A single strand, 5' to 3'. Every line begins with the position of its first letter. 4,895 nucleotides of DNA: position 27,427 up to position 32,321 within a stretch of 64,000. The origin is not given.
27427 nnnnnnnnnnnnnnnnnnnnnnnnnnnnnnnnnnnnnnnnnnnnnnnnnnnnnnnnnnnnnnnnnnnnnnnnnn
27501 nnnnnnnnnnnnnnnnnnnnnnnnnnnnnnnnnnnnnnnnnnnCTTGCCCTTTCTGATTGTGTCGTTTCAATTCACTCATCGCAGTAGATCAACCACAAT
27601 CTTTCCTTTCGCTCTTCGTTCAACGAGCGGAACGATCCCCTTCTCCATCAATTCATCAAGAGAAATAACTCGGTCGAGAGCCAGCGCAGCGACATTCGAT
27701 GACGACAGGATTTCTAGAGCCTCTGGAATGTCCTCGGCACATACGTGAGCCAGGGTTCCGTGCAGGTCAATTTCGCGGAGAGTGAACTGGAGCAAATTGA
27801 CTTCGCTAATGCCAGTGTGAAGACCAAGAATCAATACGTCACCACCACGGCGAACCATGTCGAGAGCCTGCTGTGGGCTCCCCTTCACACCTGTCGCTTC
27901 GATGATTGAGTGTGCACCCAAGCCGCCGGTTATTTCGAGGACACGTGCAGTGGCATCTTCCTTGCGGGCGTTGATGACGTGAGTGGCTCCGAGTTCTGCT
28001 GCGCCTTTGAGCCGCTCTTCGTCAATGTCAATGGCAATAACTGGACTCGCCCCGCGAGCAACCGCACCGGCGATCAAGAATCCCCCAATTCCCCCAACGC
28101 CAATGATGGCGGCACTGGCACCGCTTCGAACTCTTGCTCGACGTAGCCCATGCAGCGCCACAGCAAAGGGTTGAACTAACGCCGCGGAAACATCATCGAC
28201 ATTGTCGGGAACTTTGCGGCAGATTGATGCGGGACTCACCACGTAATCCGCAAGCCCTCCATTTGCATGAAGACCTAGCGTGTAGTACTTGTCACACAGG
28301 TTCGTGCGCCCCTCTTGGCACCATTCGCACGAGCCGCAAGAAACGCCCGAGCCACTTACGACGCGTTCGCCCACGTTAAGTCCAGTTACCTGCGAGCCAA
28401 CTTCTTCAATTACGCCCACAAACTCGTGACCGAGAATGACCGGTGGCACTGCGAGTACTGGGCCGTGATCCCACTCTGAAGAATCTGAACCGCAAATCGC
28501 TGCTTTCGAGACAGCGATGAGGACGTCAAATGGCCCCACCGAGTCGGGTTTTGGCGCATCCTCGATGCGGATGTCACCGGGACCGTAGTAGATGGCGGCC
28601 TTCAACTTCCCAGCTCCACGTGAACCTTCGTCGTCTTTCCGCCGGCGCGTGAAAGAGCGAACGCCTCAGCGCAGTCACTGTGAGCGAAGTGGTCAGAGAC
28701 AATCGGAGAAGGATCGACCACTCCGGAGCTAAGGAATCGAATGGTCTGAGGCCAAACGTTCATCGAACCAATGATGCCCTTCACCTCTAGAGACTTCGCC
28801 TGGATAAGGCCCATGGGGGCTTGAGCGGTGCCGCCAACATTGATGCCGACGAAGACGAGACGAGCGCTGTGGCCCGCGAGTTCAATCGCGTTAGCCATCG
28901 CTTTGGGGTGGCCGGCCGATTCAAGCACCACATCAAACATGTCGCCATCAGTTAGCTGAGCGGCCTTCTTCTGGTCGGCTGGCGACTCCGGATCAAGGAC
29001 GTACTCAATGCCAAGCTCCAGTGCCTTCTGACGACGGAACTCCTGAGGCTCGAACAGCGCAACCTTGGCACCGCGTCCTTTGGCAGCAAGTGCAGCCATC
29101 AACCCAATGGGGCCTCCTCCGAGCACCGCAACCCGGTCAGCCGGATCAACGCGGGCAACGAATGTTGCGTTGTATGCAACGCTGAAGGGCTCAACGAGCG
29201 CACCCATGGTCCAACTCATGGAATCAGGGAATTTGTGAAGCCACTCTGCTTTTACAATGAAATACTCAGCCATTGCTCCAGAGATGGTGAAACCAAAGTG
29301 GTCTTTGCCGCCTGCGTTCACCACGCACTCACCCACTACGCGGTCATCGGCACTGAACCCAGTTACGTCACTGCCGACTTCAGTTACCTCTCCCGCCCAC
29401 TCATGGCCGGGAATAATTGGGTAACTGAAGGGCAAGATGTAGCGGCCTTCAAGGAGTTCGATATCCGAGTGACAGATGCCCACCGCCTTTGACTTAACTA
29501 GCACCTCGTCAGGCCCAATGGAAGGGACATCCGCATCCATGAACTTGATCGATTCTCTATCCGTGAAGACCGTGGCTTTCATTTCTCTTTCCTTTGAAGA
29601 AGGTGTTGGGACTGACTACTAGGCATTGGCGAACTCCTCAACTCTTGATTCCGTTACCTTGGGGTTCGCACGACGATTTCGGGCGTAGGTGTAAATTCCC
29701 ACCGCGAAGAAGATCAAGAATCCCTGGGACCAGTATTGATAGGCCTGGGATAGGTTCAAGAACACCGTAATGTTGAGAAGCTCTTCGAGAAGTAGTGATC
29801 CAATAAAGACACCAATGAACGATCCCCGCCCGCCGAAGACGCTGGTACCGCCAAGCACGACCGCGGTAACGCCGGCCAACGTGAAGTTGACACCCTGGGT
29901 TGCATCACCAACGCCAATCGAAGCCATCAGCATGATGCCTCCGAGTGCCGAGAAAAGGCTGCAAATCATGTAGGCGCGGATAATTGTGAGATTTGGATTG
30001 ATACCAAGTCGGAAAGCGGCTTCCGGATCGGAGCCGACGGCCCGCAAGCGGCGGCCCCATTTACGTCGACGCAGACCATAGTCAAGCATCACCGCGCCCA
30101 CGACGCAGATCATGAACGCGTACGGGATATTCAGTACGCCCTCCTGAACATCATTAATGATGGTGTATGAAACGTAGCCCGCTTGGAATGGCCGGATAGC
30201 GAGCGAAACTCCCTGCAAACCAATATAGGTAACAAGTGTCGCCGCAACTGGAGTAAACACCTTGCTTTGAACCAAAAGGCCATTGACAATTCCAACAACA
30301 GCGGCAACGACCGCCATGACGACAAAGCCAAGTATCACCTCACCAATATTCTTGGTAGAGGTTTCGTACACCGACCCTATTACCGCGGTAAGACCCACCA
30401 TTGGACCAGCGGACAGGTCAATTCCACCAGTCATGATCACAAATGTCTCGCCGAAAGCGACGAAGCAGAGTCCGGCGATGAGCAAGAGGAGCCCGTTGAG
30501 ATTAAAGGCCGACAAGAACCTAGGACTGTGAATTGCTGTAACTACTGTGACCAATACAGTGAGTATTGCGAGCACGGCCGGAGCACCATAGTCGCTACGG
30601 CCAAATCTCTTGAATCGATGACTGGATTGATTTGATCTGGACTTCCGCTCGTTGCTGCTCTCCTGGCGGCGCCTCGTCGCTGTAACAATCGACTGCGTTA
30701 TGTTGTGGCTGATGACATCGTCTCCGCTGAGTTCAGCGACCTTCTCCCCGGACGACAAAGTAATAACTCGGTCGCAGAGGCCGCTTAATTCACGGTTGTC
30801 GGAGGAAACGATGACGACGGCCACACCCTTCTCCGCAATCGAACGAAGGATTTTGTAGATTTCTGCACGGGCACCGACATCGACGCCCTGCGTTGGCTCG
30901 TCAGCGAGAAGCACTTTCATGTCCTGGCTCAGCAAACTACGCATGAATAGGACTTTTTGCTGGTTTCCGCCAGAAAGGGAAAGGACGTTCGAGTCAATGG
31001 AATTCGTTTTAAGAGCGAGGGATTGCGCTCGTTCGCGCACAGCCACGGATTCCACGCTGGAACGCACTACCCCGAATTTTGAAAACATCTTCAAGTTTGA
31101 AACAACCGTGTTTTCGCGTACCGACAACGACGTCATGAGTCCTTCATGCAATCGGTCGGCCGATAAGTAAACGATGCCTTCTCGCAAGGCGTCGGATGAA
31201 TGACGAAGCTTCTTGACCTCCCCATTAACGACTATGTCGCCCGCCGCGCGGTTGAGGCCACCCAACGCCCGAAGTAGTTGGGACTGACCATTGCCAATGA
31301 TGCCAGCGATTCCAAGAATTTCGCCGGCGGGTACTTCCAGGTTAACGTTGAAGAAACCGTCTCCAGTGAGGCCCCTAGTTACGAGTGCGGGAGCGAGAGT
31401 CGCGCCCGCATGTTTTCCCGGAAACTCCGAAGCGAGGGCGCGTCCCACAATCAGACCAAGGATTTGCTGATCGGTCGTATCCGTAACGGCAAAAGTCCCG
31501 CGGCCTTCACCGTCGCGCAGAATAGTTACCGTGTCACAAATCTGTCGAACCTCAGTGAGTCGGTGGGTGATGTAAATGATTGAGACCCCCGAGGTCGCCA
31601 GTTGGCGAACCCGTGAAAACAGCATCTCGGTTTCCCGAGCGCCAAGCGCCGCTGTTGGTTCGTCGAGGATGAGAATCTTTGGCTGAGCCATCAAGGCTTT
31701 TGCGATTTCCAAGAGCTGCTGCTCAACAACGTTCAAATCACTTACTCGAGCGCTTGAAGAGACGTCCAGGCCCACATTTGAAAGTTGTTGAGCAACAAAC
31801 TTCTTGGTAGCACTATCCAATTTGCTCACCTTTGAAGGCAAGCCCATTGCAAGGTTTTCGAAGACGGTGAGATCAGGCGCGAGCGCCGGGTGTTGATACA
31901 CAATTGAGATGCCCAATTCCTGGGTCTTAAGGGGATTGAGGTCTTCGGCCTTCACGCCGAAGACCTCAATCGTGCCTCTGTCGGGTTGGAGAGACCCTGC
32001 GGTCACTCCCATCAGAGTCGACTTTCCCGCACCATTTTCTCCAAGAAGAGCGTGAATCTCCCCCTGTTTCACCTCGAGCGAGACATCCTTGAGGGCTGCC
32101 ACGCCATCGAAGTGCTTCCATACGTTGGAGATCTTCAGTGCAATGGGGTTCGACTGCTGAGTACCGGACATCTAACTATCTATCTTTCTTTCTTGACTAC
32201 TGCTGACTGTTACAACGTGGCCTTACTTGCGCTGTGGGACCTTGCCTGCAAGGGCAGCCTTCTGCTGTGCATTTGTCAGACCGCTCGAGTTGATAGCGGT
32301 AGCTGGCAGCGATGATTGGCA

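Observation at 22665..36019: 12-kb redox-rich operon of unknown substrate (cupin-ABC-3xMDR-VOC-LLM-SDR-M24) under an XRE-cupin regulator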

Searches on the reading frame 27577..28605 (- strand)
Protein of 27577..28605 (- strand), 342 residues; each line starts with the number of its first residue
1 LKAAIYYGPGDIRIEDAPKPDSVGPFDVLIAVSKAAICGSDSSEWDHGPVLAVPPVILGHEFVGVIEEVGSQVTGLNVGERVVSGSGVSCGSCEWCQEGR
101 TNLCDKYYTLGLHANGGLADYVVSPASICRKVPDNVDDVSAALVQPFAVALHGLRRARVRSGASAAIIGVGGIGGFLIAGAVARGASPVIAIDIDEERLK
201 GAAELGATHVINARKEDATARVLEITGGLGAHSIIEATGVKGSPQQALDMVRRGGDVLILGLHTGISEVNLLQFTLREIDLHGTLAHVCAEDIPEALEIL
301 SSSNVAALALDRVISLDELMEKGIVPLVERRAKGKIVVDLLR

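Call 4: search_protein_families(library=pfam, proteins=[window:27577-28605:-])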
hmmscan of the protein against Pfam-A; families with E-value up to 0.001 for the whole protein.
window:27577-28605:- (342 aa): 4 families
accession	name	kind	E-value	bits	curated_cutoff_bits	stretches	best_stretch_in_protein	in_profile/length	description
PF08240.17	ADH_N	-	3.3e-27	95.2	23.5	1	25-134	2-104/104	Alcohol dehydrogenase GroES-like domain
PF00107.32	ADH_zinc_N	-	1.6e-26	93.2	31.8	1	172-301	1-128/129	Zinc-binding dehydrogenase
PF02254.24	TrkA_N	-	0.00023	21.9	23.8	1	166-217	2-51/116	TrkA-N domain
PF13602.12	ADH_zinc_N_2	-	0.00047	21.5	27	1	205-338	1-134/134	Zinc-binding dehydrogenase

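Call 5: search_protein_families(library=ncbifam, proteins=[window:27577-28605:-])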
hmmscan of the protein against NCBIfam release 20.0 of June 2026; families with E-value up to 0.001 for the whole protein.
window:27577-28605:- (342 aa): 23 families
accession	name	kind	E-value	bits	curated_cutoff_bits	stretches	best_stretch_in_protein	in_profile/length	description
NF041097.1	keto_inos_dh_IolM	equivalog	8.8e-55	185.9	450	1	9-333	37-383/389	scyllo-inosose 3-dehydrogenase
NF003808.0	PRK05396.1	equivalog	3.7e-54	183.9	380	1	12-287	13-289/341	L-threonine 3-dehydrogenase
TIGR00692.1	tdh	equivalog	2.2e-53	181.5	458.35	1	16-268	15-268/340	L-threonine 3-dehydrogenase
NF007489.0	PRK10083.1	equivalog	3.1e-43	148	376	1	1-305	1-301/339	Zn-dependent oxidoreductase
NF006940.0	PRK09422.1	equivalog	6.9e-43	146.9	344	1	1-340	1-335/338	alcohol dehydrogenase AdhP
NF007375.0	PRK09880.1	equivalog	4.4e-40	137.5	469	1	27-306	29-309/344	L-idonate 5-dehydrogenase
NF010344.0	PRK13771.1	subfamily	1.6e-38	132.5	349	1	1-339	1-332/334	putative alcohol dehydrogenase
NF007642.0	PRK10309.1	equivalog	1.9e-38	132.6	550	1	1-251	1-250/347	galactitol-1-phosphate 5-dehydrogenase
TIGR03989.1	Rxyl_3153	subfamily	3.1e-38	132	440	1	24-314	25-342/370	NDMA-dependent alcohol dehydrogenase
TIGR03451.1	mycoS_dep_FDH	equivalog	7.9e-38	130.2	512.9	1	20-271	22-286/358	S-(hydroxymethyl)mycothiol dehydrogenase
NF041172.1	AcrlCoa_red_Thmprot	equivalog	2.4e-33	115.5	500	1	1-338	1-332/334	acryloyl-CoA reductase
TIGR03366.1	HpnZ_proposed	hypoth_equivalog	3.7e-29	101.9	328.1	1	27-262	7-254/315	putative phosphonate catabolism associated alcohol dehydrogenase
TIGR03201.1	dearomat_had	equivalog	4.3e-28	98.4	338.65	1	23-283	21-294/349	6-hydroxycyclohex-1-ene-1-carbonyl-CoA dehydrogenase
TIGR02818.1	adh_III_F_hyde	equivalog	2.1e-27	96.2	543.95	2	27-106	28-107/368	S-(hydroxymethyl)glutathione dehydrogenase/class III alcohol dehydrogenase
NF047908.1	AldhRedAhr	equivalog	2.5e-27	95.6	470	1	20-277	23-276/335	NADPH-dependent aldehyde reductase Ahr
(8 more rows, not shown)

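Call 23: search_solved_structures(query=window:27577-28605:-, max_evalue=1e-35)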
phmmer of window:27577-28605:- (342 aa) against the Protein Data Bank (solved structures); distinct sequences matched with E-value up to 1e-35: 25.
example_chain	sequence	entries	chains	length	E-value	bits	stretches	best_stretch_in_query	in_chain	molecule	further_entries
1pl6_A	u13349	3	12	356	1.7e-49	172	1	5-307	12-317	Sorbitol dehydrogenase | human sorbitol dehydrogenase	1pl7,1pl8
5vm2_A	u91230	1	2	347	9.7e-48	166.3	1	4-303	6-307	Alcohol dehydrogenase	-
3qe3_A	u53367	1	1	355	3.3e-47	164.5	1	5-307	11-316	Sorbitol dehydrogenase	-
1e3j_A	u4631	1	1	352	4e-43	151.1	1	3-304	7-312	NADP(H)-DEPENDENT KETOSE REDUCTASE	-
4ej6_A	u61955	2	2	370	2.9e-42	148.3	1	2-318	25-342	Putative zinc-binding dehydrogenase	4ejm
1rjw_A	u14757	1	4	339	2.5e-40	141.9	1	9-309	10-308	Alcohol dehydrogenase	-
3pii_A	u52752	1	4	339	3.7e-40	141.3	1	9-309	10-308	Alcohol dehydrogenase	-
6z42_A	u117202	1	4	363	4.6e-40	141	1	12-340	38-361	Alcohol dehydrogenase, zinc-containing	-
5kia_A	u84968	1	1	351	8e-40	140.2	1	7-339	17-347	L-threonine 3-dehydrogenase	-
3m6i_A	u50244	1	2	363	9.7e-40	140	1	14-300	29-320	L-arabinitol 4-dehydrogenase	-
6iqd_A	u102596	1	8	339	2.8e-39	138.5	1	13-323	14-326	Alcohol dehydrogenase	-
1llu_A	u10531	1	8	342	3.2e-39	138.3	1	1-307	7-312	Alcohol Dehydrogenase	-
9u4x_A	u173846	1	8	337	5.8e-39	137.4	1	2-324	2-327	Alcohol dehydrogenase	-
4z6k_A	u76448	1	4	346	2.5e-38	135.3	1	1-339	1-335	Alcohol dehydrogenase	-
6ie0_A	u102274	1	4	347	3.1e-38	135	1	1-338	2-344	(R,R)-butanediol dehydrogenase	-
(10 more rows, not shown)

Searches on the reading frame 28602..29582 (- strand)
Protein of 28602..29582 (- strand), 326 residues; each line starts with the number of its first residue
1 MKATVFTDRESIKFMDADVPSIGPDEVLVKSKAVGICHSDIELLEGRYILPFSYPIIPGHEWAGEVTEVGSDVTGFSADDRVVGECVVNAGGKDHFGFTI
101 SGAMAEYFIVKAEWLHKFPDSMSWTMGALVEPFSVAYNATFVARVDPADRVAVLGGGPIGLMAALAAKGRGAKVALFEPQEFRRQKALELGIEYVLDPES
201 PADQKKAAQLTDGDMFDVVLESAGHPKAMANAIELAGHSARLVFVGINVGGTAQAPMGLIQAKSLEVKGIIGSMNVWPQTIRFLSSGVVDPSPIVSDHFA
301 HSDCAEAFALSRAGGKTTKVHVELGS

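Call 4: search_protein_families(library=pfam, proteins=[window:28602-29582:-])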
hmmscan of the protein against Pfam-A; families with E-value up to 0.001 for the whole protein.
window:28602-29582:- (326 aa): 9 families
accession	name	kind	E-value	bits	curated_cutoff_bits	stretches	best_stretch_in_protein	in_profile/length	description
PF00107.32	ADH_zinc_N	-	4.8e-26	91.7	31.8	1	158-285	1-128/129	Zinc-binding dehydrogenase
PF08240.17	ADH_N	-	1.4e-24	86.7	23.5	1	23-120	1-104/104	Alcohol dehydrogenase GroES-like domain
PF16912.11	Glu_dehyd_C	-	2.1e-11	44.2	34.9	1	126-276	3-161/211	Glucose dehydrogenase C-terminus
PF00070.33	Pyr_redox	-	5.1e-06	27.3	22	1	150-181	1-32/82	Pyridine nucleotide-disulphide oxidoreductase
PF01266.30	DAO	-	1e-05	25.7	27.9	1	150-181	1-33/353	FAD dependent oxidoreductase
PF03486.20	HI0933_like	-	3.1e-05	24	50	1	150-182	2-34/244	HI0933-like protein Rossmann domain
PF13602.12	ADH_zinc_N_2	-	9.1e-05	23.8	27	1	191-320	2-132/134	Zinc-binding dehydrogenase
PF01262.27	AlaDh_PNT_C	-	9.7e-05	22.3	23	1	142-195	23-76/214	Alanine dehydrogenase/PNT, C-terminal domain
PF12831.13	FAD_oxidored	-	0.0001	22.2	27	1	151-182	2-33/416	FAD dependent oxidoreductase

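Call 5: search_protein_families(library=ncbifam, proteins=[window:28602-29582:-])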
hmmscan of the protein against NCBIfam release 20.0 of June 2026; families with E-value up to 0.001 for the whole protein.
window:28602-29582:- (326 aa): 33 families (the best 25 are shown)
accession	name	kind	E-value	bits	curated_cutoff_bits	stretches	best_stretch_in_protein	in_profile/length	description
TIGR00692.1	tdh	equivalog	2e-51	175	458.35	1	10-320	9-336/340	L-threonine 3-dehydrogenase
NF041097.1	keto_inos_dh_IolM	equivalog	5.2e-51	173.5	450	1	9-314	37-380/389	scyllo-inosose 3-dehydrogenase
NF003808.0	PRK05396.1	equivalog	1.7e-47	162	380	1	8-320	9-336/341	L-threonine 3-dehydrogenase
NF007489.0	PRK10083.1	equivalog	2.6e-33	115.4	376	1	1-315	1-327/339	Zn-dependent oxidoreductase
NF007375.0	PRK09880.1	equivalog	2e-29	102.5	469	1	96-323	118-340/344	L-idonate 5-dehydrogenase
NF007642.0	PRK10309.1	equivalog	4.2e-29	101.8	550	1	1-269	1-285/347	galactitol-1-phosphate 5-dehydrogenase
TIGR03989.1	Rxyl_3153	subfamily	5.2e-28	98.3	440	2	13-90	15-91/370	NDMA-dependent alcohol dehydrogenase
TIGR02824.1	quinone_pig3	subfamily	1.5e-27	96.4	296.8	1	7-269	10-261/325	putative NAD(P)H quinone oxidoreductase, PIG3 family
NF010344.0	PRK13771.1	subfamily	3.5e-26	92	349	1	1-322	1-331/334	putative alcohol dehydrogenase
NF047908.1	AldhRedAhr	equivalog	5.2e-25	88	470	1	8-316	12-327/335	NADPH-dependent aldehyde reductase Ahr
NF006940.0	PRK09422.1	equivalog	3.9e-23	81.9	344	1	1-250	1-264/338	alcohol dehydrogenase AdhP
NF041172.1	AcrlCoa_red_Thmprot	equivalog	1.1e-19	70.6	500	1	1-322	1-332/334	acryloyl-CoA reductase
TIGR03451.1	mycoS_dep_FDH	equivalog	1.1e-19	70.5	512.9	2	10-84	12-84/358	S-(hydroxymethyl)mycothiol dehydrogenase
TIGR03366.1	HpnZ_proposed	hypoth_equivalog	2.2e-19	69.8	328.1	1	100-247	106-254/315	putative phosphonate catabolism associated alcohol dehydrogenase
TIGR02822.1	adh_fam_2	subfamily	3.9e-15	55.8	283.5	1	10-198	13-216/329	zinc-binding alcohol dehydrogenase family protein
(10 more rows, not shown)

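Call 22: search_solved_structures(query=window:28602-29582:-, max_evalue=1e-30)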
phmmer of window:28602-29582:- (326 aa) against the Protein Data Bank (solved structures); distinct sequences matched with E-value up to 1e-30: 7.
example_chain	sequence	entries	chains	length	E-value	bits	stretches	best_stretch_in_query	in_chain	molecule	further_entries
2dfv_A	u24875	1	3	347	2e-39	139.2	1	13-320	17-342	Probable L-threonine 3-dehydrogenase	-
2d8a_A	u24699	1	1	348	2e-39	139.2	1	13-320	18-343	Probable L-threonine 3-dehydrogenase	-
3qe3_A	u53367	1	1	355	3.5e-35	125.3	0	102-314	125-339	Sorbitol dehydrogenase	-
3gfb_A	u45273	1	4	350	2e-34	122.8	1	13-320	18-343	L-threonine 3-dehydrogenase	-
6ie0_A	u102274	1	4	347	1.6e-33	119.8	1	1-306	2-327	(R,R)-butanediol dehydrogenase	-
5kia_A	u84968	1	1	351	6.9e-33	117.7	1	17-319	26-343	L-threonine 3-dehydrogenase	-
1pl6_A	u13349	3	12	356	1.8e-31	113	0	102-314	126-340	Sorbitol dehydrogenase | human sorbitol dehydrogenase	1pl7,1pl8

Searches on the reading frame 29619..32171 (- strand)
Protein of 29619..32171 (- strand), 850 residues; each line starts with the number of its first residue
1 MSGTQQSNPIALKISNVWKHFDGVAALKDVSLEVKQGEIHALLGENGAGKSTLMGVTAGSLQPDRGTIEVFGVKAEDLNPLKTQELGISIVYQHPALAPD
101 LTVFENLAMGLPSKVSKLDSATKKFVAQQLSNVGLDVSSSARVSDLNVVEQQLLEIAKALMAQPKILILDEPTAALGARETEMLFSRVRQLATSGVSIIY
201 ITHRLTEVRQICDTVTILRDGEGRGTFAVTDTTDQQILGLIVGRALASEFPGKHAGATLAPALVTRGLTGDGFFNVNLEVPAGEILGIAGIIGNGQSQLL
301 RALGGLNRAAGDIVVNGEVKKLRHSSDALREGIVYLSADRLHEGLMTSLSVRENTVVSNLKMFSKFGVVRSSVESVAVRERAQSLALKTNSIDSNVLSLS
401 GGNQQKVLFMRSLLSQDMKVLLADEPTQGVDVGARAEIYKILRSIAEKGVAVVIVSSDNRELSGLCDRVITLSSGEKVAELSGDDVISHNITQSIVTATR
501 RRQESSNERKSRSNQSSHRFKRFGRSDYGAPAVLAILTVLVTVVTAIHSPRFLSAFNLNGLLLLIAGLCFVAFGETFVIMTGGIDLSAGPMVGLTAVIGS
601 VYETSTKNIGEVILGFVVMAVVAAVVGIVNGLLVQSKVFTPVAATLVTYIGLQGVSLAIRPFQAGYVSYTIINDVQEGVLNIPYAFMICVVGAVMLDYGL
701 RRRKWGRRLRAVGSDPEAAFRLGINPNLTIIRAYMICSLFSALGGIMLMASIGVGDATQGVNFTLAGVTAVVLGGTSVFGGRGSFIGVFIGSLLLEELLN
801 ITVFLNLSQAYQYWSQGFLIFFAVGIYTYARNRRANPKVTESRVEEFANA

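Call 4: search_protein_families(library=pfam, proteins=[window:29619-32171:-])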
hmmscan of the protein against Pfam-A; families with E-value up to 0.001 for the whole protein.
window:29619-32171:- (850 aa): 3 families
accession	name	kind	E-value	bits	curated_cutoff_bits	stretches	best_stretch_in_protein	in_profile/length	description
PF00005.33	ABC_tran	-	1.6e-49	168.5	25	2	27-174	1-137/137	ABC transporter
PF02653.21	BPD_transp_2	-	5.3e-26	91.8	26.8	1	560-823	4-268/269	Branched-chain amino acid transport system / permease component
PF13304.12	AAA_21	-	2.7e-07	31.4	27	0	398-456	237-297/304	AAA domain, putative AbiEii toxin, Type IV TA system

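Call 5: search_protein_families(library=ncbifam, proteins=[window:29619-32171:-])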
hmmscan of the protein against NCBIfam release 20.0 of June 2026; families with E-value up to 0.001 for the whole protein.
window:29619-32171:- (850 aa): 199 families (the best 25 are shown)
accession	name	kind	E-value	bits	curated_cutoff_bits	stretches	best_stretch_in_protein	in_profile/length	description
NF008442.0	PRK11288.1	equivalog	1.1e-123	413.2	689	1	10-494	6-494/504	L-arabinose ABC transporter ATP-binding protein AraG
NF011967.0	PRK15439.1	equivalog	5.1e-119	398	586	1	4-501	4-505/510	autoinducer 2 ABC transporter ATP-binding protein LsrA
NF010069.0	PRK13549.1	equivalog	1.4e-117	393.3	699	1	11-501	5-507/513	xylose ABC transporter ATP-binding protein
NF007253.0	PRK09700.1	equivalog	4.5e-116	388.4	772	1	12-495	6-506/510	D-allose ABC transporter ATP-binding protein AlsA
NF008030.0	PRK10762.1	equivalog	6.4e-116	388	745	1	12-499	5-495/501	ribose ABC transporter ATP-binding protein RbsA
NF040905.2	GguA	equivalog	2.6e-110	369.2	810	1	12-494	2-499/500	multiple monosaccharide ABC transporter ATP-binding protein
NF041861.1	YtfR_transport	equivalog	5.5e-105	351.6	850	1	12-496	2-491/492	galactofuranose ABC transporter, ATP-binding protein YtfR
TIGR02633.1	xylG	equivalog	1.6e-103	346.9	723.65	1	12-497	2-496/500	D-xylose ABC transporter ATP-binding protein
NF008215.0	PRK10982.1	equivalog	9.3e-101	337.9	828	1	4-478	6-485/506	galactose/methyl galactoside ABC transporter ATP-binding protein MglA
NF047930.1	ABC_ATP_B6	equivalog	1.5e-98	330.7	670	1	12-495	3-508/510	putative B6 ABC transporter ATP-binding protein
TIGR03608.1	L_ocin_972_ABC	subfamily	1.9e-58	197.3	254.85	2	14-215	1-203/206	putative bacteriocin export ABC transporter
TIGR01188.1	drrA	subfamily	4.2e-57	193.7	312.45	2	19-222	1-201/302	daunorubicin resistance ABC transporter, ATP-binding protein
TIGR03864.1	PQQ_ABC_ATP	hypoth_equivalog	4.9e-57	193.1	302.25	2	11-222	1-209/236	ABC transporter, ATP-binding subunit, PQQ-dependent alcohol dehydrogenase system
NF010059.0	PRK13536.1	equivalog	3.5e-56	190.4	549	2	6-222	38-251/342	nodulation factor ABC transporter ATP-binding protein NodI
TIGR00968.1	3a0106s01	subfamily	3.5e-55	187.1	342.75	2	13-222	2-208/237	sulfate ABC transporter ATP-binding protein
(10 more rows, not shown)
